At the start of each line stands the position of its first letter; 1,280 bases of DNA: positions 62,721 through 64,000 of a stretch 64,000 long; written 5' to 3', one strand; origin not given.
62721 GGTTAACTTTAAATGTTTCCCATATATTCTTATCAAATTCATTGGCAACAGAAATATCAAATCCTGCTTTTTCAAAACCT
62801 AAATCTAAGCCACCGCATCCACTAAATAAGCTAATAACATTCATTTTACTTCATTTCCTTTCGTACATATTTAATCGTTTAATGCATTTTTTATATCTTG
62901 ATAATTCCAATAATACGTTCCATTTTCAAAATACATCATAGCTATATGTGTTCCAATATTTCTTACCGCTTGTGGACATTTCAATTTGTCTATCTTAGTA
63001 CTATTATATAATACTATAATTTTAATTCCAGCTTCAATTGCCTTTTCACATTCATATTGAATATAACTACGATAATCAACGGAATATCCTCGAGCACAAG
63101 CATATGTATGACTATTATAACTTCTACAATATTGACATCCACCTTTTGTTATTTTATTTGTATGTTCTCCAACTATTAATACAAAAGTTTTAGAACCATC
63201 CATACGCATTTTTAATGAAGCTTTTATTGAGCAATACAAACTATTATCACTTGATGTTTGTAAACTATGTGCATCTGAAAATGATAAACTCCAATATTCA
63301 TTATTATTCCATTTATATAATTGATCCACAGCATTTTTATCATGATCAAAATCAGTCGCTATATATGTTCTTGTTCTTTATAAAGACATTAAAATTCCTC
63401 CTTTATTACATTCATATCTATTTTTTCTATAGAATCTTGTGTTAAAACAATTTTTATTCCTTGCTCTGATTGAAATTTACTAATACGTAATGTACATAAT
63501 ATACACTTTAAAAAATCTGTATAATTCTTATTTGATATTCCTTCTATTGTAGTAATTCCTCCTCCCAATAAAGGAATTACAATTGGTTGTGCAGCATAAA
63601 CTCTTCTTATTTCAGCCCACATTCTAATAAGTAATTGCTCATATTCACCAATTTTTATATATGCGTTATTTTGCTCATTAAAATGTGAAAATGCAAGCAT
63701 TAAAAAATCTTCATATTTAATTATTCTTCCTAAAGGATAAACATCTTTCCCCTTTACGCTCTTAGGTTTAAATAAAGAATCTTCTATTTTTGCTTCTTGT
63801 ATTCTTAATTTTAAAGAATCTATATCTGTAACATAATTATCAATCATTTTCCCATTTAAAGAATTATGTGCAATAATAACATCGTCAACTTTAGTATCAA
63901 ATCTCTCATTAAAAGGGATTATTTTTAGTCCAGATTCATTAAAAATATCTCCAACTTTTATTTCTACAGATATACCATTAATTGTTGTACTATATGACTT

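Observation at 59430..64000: Defence island: Macro-domain ThsA-like gene, TIR-like ThsB-like gene, HaeIII-like R-M pair and a large TIR fusion protein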

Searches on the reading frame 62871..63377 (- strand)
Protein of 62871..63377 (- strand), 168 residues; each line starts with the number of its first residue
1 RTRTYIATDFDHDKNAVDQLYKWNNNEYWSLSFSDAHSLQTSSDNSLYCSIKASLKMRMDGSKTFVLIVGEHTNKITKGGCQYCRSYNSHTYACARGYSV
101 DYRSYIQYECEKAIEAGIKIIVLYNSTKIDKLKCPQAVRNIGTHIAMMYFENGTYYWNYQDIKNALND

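Call 8: search_protein_families(library=pfam, proteins=[window:62871-63377:-], max_evalue=0.01)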
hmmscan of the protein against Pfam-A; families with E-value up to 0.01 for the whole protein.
window:62871-63377:- (168 aa): 1 family
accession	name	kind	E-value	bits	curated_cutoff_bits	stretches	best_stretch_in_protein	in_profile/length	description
PF08937.16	ThsB_TIR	-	1.3e-09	38.8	21.2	1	10-75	6-72/100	Thoeris protein ThsB, TIR-like domain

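Call 9: search_protein_families(library=padloc, proteins=[window:62871-63377:-], max_evalue=0.01)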
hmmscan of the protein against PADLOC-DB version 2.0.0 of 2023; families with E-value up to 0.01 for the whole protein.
window:62871-63377:- (168 aa): 8 families
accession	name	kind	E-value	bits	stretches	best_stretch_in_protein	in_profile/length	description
PDLC00427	ThsB1|ThsB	-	1.1e-78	261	1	1-167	4-170/170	TIR-like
PDLC00429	ThsB1|ThsB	-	9.2e-22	75.9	1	1-140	4-119/167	TIR-like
PDLC00440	ThsB2|ThsB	-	2.9e-13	48.3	1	1-80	4-80/169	TIR-like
PDLC00432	ThsB1|ThsB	-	2.6e-11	41.7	2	3-94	4-102/202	TIR-like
PDLC00421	ThsB1|ThsB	-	1e-09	36.4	1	13-75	24-87/180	TIR-like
PDLC00431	ThsB1|ThsB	-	0.0017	16.8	0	97-159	71-142/162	TIR-like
PDLC04688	PDC-M50B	-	0.0042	15.3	0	101-136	76-107/162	-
PDLC00433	ThsB1|ThsB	-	0.0077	14.3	0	102-137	73-104/164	TIR-like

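Call 25: find_homologous_proteins(query=window:62871-63377:-)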
Query window:62871-63377:- (168 aa): 1066 proteins with E <= 0.001 among 1094 candidates; the best 120 are listed.
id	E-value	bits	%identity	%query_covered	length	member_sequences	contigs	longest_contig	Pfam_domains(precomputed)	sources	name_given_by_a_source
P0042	1.4e-108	378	98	100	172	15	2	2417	PF08937.17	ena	-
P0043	4.3e-91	321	83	99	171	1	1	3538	PF08937.17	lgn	-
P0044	9.4e-91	320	83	99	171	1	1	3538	PF08937.17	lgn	-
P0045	3.5e-89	315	81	99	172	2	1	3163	PF08937.17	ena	-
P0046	1.4e-88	313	77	99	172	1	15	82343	PF08937.17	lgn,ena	-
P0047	9.0e-88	311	78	99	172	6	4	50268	PF08937.17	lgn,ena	-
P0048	1.4e-87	310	77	99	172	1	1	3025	PF08937.17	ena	-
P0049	1.6e-86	307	76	100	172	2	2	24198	PF08937.17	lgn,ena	-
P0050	3.0e-86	306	78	99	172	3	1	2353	PF08937.17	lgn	-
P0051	6.2e-86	305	77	99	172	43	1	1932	PF08937.17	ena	-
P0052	1.2e-85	304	76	100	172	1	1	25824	PF08937.17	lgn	-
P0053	1.7e-85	303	79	99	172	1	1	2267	PF08937.17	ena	-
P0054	2.0e-85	303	76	99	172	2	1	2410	PF08937.17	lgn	-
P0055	3.8e-85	302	78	99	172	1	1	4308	PF08937.17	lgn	-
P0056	6.4e-85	301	75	99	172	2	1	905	PF08937.17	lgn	-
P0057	1.1e-84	301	75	99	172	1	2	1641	PF08937.17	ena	-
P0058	3.2e-84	299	77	99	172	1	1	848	PF08937.17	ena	-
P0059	3.2e-84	299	77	99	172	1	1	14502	PF08937.17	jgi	jgi:hypothetical protein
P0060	5.4e-84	298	74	100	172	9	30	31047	PF08937.17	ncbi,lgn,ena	-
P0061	6.5e-84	298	75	99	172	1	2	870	PF08937.17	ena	-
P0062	7.4e-84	298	74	99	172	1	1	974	PF08937.17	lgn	-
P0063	9.3e-84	298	77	99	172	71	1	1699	PF08937.17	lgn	-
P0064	3.1e-83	296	75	99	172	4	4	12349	PF08937.17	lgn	-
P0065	7.7e-83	295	75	99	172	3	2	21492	PF08937.17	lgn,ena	-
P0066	8.3e-83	294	77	99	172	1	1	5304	PF08937.17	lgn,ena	-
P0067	1.5e-82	294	75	99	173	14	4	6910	PF08937.17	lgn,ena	-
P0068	1.8e-82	293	75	99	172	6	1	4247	PF08937.17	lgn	-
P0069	2.2e-82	293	75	99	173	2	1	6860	PF08937.17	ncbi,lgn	-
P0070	2.9e-82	293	72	99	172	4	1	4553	PF08937.17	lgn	-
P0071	3.8e-82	292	74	100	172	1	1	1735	PF08937.17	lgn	-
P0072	5.0e-82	292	73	100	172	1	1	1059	PF08937.17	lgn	-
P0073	6.4e-82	292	74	100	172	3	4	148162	PF08937.17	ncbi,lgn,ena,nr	ncbi:MAG: TIR domain-containing protein [Clostridia bacterium]|nr:TIR domain-containing protein [Clo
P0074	7.9e-82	291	76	99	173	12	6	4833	PF08937.17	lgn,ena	-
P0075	9.1e-82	291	72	99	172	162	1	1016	PF08937.17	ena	-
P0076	1.1e-81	291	74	99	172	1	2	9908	PF08937.17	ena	-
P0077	1.3e-81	291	75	99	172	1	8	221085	PF08937.17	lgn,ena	-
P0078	1.7e-81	290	74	99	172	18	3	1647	PF08937.17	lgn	-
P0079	2.2e-81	290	73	99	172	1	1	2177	PF08937.17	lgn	-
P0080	2.6e-81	290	77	99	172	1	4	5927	PF08937.17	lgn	-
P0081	2.7e-81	290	74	99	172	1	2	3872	PF08937.17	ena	-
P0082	3.0e-81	289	73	99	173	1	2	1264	PF08937.17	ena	-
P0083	3.6e-81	289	74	99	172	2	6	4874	PF08937.17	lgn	-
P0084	6.4e-81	288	74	99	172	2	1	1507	PF08937.17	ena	-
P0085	9.8e-81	288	74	99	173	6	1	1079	PF08937.17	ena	-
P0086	1.7e-80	287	74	99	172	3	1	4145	PF08937.17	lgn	-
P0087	1.9e-80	287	73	99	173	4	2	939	PF08937.17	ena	-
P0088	5.3e-80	285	72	99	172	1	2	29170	PF08937.17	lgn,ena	-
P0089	6.7e-80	285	74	99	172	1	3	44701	PF08937.17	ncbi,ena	-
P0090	7.4e-80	285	79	90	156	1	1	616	PF08937.17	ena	-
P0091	8.1e-80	285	73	99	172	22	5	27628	PF08937.17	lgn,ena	-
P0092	8.9e-80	285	73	99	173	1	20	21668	PF08937.17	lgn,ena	-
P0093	1.0e-79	284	73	99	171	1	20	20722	PF08937.17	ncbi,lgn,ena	-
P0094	1.1e-79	284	74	99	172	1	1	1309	PF08937.17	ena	-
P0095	2.5e-79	283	73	99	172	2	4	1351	PF08937.17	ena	-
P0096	3.1e-79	283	72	99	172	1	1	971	PF08937.17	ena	-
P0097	1.9e-78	280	72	99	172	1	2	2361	PF08937.17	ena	-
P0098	2.6e-78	280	72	99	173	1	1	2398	PF08937.17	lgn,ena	-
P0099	9.2e-78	278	71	99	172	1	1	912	PF08937.17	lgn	-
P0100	1.0e-77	278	72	99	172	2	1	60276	PF08937.17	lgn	-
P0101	1.2e-77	278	71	99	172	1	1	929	PF08937.17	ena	-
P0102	2.1e-77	277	71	99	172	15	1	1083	PF08937.17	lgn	-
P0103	8.6e-77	275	70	99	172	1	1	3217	PF08937.17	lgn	-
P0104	2.3e-76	274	71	99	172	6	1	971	PF08937.17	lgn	-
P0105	2.6e-76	273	69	99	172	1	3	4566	PF08937.17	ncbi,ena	-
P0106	5.2e-76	272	69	99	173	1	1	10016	PF08937.17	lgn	-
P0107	5.5e-76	272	70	99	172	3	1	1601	PF08937.17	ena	-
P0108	7.7e-76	272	69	99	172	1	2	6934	PF08937.17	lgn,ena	-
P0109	8.0e-76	272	68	99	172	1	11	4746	PF08937.17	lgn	-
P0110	8.8e-76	272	69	99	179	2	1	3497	PF08937.17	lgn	-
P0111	1.0e-75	271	71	99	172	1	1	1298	PF08937.17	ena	-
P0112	1.1e-75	271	69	99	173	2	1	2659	PF08937.17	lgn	-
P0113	2.7e-75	270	70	99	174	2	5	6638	PF08937.17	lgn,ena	-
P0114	2.9e-75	270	71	99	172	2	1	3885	PF08937.17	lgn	-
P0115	3.0e-75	270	70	100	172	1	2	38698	PF08937.17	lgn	-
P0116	3.8e-75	270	70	99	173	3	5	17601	PF08937.17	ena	-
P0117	3.8e-75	270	68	100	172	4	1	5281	PF08937.17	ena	-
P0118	5.5e-75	269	70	99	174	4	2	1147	PF08937.17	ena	-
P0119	6.8e-75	269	71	99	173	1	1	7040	PF08937.17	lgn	-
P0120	1.7e-74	267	70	99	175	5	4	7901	PF08937.17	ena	-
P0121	1.9e-74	267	68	99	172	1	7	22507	PF08937.17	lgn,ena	-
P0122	2.9e-74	267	69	99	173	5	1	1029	PF08937.17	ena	-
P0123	4.7e-74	266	71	99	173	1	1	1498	PF08937.17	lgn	-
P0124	7.4e-74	265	70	99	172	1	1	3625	PF08937.17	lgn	-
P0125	7.7e-74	265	67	100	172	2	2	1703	PF08937.17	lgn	-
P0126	1.0e-73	265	68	100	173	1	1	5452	PF08937.17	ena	-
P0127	2.4e-73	264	70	99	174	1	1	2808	PF08937.17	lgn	-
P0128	2.4e-73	264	71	99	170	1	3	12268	PF08937.17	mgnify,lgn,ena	mgnify:CR=1 FL=1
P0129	3.0e-73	263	67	99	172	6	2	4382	PF08937.17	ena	-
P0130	3.1e-73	263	69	99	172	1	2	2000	PF08937.17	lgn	-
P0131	3.2e-73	263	69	99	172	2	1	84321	PF08937.17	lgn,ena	-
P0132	5.6e-73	262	69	99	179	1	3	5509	PF08937.17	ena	-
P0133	9.5e-73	262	68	99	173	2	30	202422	PF08937.17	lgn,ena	-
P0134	1.1e-72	261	70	99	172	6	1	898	PF08937.17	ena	-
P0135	1.3e-72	261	68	99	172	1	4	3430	PF08937.17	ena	-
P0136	2.1e-72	261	68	99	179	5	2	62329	PF08937.17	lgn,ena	-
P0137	2.3e-72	260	66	99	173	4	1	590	PF08937.17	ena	-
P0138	3.1e-72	260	67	99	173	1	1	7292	PF08937.17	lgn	-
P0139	3.2e-72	260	68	99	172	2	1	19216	PF08937.17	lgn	-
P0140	3.2e-72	260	65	100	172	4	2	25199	PF08937.17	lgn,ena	-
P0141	3.5e-72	260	68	99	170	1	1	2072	PF08937.17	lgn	-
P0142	5.8e-72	259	67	100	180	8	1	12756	PF08937.17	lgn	-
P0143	1.0e-71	258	67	100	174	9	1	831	PF08937.17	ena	-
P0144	1.5e-71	258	68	99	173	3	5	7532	PF08937.17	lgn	-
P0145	1.6e-71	258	67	99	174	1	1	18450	PF08937.17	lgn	-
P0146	1.6e-71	258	67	100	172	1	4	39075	PF08937.17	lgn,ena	-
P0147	1.7e-71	258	68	99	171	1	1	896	PF08937.17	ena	-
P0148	2.3e-71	257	66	99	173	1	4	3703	PF08937.17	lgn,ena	-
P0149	2.4e-71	257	68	99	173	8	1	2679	PF08937.17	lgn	-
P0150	2.7e-71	257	67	99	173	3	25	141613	PF08937.17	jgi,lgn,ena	-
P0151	2.9e-71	257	65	100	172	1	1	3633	PF08937.17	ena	-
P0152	3.0e-71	257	68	99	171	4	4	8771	PF08937.17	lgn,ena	-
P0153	3.9e-71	256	65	99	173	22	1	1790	PF08937.17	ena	-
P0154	5.9e-71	256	67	99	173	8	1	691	PF08937.17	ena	-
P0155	6.4e-71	256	68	99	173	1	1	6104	PF08937.17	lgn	-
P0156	6.5e-71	256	67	99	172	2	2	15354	PF08937.17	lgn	-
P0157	7.4e-71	256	67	99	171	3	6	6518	PF08937.17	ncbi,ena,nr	ncbi:MAG: hypothetical protein IKH45_02075 [Neisseriaceae bacterium]|nr:hypothetical protein [Neisse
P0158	8.4e-71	255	65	100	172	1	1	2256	PF08937.17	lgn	-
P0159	8.5e-71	255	65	100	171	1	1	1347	PF08937.17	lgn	-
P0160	9.7e-71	255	64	99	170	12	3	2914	PF08937.17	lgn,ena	-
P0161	1.1e-70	255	64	100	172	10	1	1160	PF08937.17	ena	-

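Call 29: find_encoding_contigs(protein=P0042, flank=10000, max_places=6)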
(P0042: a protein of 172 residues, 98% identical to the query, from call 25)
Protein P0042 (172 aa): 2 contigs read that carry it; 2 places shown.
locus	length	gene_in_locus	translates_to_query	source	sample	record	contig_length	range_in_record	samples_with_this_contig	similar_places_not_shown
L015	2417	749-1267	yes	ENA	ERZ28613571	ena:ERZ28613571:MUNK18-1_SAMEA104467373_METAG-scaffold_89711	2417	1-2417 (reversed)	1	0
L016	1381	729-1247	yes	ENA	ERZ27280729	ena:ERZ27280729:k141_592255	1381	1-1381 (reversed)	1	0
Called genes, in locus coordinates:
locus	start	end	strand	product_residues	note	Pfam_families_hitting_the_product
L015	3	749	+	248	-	?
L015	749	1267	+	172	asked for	PF08937:ThsB_TIR (weak)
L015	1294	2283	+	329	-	PF00145:DNA_methylase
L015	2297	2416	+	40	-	?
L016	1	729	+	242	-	?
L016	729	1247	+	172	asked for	PF08937:ThsB_TIR (weak)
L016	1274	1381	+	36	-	?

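Call 33: find_encoding_contigs(protein=P0046, flank=7000, max_places=4)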
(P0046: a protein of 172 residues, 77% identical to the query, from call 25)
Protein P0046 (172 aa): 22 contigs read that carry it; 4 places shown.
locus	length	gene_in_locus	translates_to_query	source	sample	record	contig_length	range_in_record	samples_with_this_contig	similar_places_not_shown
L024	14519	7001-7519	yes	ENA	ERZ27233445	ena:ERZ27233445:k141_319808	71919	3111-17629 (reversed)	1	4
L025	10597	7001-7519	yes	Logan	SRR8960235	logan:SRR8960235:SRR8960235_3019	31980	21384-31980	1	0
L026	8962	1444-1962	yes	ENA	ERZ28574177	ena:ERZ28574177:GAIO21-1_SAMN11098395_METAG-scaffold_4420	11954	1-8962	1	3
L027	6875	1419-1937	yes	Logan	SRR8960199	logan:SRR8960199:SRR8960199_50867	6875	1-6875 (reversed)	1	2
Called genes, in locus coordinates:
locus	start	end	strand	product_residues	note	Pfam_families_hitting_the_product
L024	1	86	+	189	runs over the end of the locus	PF00132:Hexapep (faint)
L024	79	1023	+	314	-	PF00535:Glycos_transf_2, PF10111:Glyco_tranf_2_2, PF13506:Glyco_transf_21 (weak), PF13641:Glyco_tranf_2_3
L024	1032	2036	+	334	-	PF00535:Glycos_transf_2, PF10111:Glyco_tranf_2_2, PF13641:Glyco_tranf_2_3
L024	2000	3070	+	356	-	PF04230:PS_pyruv_trans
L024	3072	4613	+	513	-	-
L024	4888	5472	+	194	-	PF02368:Big_2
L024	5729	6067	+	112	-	PF12844:HTH_19 (weak), PF13560:HTH_31, PF01381:HTH_3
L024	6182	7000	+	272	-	PF20016:ThsA_Macro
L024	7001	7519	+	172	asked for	PF08937:ThsB_TIR (weak)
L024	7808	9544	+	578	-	-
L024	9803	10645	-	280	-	-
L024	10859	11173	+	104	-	PF12643:MazG-like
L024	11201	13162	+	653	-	PF13245:AAA_19 (faint), PF04851:ResIII (faint), PF09848:SLFN-g3_helicase, PF13401:AAA_22 (weak)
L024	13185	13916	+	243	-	PF22945:LEM-3_GIY-YIG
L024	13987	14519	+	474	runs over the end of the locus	PF25164:CoiA_N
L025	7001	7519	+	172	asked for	PF08937:ThsB_TIR (weak)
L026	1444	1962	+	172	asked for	PF08937:ThsB_TIR (weak)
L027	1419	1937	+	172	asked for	PF08937:ThsB_TIR (weak)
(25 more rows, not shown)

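Call 34: find_encoding_contigs(protein=P0073, flank=7000, max_places=3)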
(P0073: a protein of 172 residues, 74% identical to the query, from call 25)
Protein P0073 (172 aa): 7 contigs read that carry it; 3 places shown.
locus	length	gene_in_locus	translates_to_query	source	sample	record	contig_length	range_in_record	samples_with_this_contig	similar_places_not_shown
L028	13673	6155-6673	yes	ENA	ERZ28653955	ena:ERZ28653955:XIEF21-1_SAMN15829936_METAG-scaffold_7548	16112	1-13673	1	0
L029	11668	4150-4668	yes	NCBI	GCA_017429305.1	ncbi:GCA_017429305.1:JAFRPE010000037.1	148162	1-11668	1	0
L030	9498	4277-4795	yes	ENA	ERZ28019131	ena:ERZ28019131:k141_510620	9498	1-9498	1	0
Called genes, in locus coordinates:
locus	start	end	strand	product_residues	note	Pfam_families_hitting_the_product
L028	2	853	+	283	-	?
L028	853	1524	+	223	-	-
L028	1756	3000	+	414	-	PF25023:TEN_YD-shell (weak)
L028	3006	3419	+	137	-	-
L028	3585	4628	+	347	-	PF25023:TEN_YD-shell (weak), PF07486:Hydrolase_2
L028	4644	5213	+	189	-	-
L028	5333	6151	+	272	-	PF20016:ThsA_Macro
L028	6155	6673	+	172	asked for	PF08937:ThsB_TIR (weak)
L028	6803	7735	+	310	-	PF13271:DUF4062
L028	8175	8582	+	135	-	PF05067:Mn_catalase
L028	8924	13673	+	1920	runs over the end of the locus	PF18998:Flg_new_2 (weak), PF13306:LRR_5, PF18998:Flg_new_2, PF03382:DUF285, PF13306:LRR_5 (weak), PF18998:Flg_new_2, PF00404:Dockerin_1 (weak)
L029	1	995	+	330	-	PF25023:TEN_YD-shell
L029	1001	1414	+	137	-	-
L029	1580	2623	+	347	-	PF25023:TEN_YD-shell (weak), PF07486:Hydrolase_2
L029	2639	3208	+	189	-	-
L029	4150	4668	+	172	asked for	PF08937:ThsB_TIR (weak)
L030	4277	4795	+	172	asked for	PF08937:ThsB_TIR (weak)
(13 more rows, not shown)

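Call 61: search_protein_families(library=ncbifam, proteins=[window:62871-63377:-], max_evalue=0.001)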
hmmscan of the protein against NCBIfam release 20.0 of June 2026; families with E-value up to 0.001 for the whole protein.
window:62871-63377:- (168 aa): 0 families

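Call 63: search_solved_structures(query=P0045, max_evalue=0.01, show_alignments=1)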
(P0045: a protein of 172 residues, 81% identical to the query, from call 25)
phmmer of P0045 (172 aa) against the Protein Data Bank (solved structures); distinct sequences matched with E-value up to 0.01: 1.
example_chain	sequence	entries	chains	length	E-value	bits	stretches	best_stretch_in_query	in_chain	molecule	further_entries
8v6t_A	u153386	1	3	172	2.2e-05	27.6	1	4-82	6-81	Molecular chaperone Tir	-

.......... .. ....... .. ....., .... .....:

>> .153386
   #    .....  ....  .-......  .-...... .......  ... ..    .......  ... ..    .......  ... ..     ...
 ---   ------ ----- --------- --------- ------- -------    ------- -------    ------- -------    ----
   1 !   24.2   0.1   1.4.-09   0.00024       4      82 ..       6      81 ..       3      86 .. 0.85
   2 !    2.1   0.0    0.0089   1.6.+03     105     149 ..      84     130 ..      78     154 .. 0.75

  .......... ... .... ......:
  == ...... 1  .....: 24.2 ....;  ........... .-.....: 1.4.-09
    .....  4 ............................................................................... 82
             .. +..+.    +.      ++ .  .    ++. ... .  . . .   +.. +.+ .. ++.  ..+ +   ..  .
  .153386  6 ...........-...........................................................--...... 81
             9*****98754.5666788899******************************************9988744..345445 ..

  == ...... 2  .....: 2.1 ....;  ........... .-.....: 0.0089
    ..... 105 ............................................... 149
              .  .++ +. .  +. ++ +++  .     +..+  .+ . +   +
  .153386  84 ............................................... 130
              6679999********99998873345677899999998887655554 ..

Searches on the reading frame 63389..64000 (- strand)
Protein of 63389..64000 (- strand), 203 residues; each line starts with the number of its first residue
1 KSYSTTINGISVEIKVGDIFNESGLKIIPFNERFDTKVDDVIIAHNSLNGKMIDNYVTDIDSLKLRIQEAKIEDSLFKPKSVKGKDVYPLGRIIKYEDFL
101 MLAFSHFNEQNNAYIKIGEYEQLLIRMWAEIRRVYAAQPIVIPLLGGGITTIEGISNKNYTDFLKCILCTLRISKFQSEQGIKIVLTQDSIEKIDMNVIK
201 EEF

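Call 8: search_protein_families(library=pfam, proteins=[window:63389-64000:-], max_evalue=0.01)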
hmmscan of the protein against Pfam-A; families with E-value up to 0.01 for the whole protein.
window:63389-64000:- (203 aa): 1 family
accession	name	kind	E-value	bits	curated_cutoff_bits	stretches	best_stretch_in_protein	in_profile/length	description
PF20016.6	ThsA_Macro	-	9.9e-44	149.7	25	1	12-186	1-182/183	Thoeris protein ThsA, Macro domain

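Call 9: search_protein_families(library=padloc, proteins=[window:63389-64000:-], max_evalue=0.01)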
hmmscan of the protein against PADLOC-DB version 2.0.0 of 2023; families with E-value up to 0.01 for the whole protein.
window:63389-64000:- (203 aa): 7 families
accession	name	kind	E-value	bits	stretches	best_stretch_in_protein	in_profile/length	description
PDLC00413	ThsA1|ThsA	-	1.4e-68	229.6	1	4-201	69-273/278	Macro domain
PDLC00415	ThsA1|ThsA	-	1.8e-22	78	1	8-197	76-269/281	Macro domain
PDLC00411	ThsA1|ThsA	-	5e-22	77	1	10-200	83-272/275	Macro domain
PDLC00439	ThsA2|ThsA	-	1.8e-21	74.7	1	9-200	77-273/282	Macro domain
PDLC00414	ThsA1|ThsA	-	2e-20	71.2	1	3-153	80-236/292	Macro domain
PDLC00410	ThsA1|ThsA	-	5.1e-16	56.7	1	11-202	82-277/281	Macro domain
PDLC00408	ThsA1|ThsA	-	1.1e-08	32.8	1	12-196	85-295/297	Macro domain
